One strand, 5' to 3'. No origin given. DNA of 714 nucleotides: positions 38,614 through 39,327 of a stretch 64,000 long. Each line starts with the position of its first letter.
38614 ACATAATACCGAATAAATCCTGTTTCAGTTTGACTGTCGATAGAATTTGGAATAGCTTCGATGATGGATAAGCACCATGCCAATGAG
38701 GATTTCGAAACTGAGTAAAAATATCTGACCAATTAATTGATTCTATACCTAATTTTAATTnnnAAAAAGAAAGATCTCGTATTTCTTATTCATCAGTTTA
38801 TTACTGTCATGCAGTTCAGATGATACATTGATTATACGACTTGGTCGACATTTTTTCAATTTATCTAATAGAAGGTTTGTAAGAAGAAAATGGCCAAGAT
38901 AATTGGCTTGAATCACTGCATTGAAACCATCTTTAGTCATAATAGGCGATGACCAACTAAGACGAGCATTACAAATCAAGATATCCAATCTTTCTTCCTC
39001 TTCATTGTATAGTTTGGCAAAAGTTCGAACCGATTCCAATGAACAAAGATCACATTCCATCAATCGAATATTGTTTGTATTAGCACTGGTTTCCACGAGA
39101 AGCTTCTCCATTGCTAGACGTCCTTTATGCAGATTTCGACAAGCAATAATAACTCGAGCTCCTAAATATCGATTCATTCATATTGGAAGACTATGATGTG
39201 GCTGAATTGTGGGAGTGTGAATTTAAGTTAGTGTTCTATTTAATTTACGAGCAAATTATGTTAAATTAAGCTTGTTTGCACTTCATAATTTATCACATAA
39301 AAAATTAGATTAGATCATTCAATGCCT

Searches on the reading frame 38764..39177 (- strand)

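Call 50: search_protein_families(library=pfam, proteins=[window:38764-39177:-], max_evalue=0.001)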
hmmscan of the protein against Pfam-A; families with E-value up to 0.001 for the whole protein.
window:38764-39177:- (138 aa): 2 families
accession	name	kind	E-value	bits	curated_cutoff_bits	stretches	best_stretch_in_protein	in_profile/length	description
PF00106.31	adh_short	-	1.3e-13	51.3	26.6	1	6-122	24-138/195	short chain dehydrogenase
PF13561.12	adh_short_C2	-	3.5e-08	33.7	27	1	6-121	20-131/236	Enoyl-(Acyl carrier protein) reductase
